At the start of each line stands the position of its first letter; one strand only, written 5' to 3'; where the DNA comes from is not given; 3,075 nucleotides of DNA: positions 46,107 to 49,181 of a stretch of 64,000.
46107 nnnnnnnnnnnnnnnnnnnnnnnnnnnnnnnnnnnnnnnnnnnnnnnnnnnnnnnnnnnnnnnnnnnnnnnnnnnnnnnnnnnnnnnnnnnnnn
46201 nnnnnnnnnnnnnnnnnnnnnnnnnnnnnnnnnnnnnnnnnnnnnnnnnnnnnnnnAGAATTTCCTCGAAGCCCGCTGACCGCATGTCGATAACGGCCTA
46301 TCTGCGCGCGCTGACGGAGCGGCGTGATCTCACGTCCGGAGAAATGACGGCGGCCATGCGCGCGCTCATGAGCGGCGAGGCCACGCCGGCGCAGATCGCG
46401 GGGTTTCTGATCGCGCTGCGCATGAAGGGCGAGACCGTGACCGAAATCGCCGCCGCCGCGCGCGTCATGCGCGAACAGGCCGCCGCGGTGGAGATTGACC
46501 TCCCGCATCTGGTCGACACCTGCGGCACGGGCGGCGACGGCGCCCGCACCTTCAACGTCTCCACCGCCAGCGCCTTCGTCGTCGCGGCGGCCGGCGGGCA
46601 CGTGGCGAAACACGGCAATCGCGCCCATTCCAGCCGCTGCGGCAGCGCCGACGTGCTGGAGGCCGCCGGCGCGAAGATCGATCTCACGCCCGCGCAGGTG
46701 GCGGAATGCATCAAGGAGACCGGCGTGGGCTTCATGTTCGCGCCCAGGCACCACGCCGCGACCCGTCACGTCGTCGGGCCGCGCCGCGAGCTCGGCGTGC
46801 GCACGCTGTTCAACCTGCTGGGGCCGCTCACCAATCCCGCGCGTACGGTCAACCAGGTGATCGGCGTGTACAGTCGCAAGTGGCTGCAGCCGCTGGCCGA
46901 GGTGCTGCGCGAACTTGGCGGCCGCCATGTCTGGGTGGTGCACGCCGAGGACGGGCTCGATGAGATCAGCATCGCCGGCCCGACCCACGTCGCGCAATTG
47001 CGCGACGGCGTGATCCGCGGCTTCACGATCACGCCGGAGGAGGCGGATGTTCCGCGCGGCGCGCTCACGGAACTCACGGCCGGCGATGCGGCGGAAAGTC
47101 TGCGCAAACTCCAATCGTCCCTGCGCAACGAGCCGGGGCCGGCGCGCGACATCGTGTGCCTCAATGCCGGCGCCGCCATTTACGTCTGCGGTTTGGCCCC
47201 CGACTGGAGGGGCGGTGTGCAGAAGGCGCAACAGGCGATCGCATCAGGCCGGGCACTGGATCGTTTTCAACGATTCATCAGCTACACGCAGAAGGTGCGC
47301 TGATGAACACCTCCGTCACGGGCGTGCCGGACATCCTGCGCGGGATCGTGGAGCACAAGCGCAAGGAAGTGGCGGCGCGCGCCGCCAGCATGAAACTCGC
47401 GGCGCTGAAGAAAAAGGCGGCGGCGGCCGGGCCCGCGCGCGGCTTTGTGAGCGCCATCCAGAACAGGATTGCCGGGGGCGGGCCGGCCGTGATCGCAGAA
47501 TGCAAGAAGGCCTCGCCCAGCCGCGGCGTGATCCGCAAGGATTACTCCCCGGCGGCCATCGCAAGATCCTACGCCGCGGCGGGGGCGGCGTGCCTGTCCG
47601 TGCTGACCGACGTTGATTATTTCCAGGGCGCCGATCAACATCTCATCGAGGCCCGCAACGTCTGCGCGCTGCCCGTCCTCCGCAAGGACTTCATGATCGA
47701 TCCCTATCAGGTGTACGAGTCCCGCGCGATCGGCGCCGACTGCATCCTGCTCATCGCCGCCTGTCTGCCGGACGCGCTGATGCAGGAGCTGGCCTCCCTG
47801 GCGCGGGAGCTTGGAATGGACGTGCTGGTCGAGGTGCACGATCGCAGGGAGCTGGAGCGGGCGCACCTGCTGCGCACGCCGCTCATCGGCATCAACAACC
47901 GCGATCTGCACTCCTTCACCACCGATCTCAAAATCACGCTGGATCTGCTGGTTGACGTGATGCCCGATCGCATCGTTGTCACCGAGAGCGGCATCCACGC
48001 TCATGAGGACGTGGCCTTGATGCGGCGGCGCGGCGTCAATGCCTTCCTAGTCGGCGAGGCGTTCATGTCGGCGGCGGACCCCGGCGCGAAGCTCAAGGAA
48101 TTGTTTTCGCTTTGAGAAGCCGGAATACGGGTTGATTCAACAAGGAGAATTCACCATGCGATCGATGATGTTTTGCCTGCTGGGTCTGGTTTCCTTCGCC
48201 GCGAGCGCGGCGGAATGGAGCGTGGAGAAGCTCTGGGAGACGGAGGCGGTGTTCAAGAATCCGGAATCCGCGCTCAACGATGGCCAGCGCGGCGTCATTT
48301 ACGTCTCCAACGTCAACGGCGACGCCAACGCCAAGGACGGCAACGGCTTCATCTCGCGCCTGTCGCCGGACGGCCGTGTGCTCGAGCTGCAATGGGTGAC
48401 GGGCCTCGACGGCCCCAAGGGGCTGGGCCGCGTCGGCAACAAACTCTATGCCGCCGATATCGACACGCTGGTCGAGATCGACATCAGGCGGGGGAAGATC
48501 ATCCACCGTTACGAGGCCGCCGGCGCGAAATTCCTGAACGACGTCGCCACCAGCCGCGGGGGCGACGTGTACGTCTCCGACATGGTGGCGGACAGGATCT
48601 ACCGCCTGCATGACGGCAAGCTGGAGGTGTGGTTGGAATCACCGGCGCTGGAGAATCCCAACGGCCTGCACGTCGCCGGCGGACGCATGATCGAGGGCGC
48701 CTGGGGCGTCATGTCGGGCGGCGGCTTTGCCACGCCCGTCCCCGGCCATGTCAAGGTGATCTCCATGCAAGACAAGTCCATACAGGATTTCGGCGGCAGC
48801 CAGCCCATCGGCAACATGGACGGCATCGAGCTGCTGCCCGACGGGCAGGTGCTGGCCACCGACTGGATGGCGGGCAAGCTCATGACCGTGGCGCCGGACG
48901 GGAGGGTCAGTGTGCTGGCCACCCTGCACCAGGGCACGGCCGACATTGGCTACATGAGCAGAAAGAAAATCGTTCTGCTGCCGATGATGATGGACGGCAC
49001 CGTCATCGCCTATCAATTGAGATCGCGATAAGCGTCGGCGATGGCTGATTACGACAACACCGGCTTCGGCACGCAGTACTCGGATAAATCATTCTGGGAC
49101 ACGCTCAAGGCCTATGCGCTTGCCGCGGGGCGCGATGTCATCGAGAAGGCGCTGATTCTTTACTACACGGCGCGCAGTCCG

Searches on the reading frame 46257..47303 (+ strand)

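Call 14: search_protein_families(library=pfam, proteins=[window:46257-47303:+], max_evalue=0.0001)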
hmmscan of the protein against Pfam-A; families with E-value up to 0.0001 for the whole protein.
window:46257-47303:+ (348 aa): 2 families
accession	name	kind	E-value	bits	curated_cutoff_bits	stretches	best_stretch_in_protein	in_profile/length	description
PF00591.27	Glycos_transf_3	-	5.3e-92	308.5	27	1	83-334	2-253/253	Glycosyl transferase family, a/b domain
PF02885.22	Glycos_trans_3N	-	6.5e-23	80.7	26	1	15-75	3-63/63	Glycosyl transferase family, helical bundle domain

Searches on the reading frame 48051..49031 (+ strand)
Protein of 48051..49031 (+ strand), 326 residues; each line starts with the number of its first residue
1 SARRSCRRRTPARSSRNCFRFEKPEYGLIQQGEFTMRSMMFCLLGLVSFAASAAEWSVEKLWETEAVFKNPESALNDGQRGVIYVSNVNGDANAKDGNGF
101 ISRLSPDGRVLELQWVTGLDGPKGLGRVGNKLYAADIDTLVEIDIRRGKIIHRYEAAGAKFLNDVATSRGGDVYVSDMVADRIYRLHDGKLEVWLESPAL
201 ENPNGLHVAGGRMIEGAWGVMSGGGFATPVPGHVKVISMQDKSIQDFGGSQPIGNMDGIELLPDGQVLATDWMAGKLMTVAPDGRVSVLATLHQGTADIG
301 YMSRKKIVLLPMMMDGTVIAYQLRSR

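Call 14: search_protein_families(library=pfam, proteins=[window:48051-49031:+], max_evalue=0.0001)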
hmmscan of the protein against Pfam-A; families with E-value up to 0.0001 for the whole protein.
window:48051-49031:+ (326 aa): 1 family
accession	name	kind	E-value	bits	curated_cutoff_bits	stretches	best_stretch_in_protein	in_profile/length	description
PF08450.18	SGL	-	3.3e-05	24.1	26.3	0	246-286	178-216/246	SMP-30/Gluconolactonase/LRE-like region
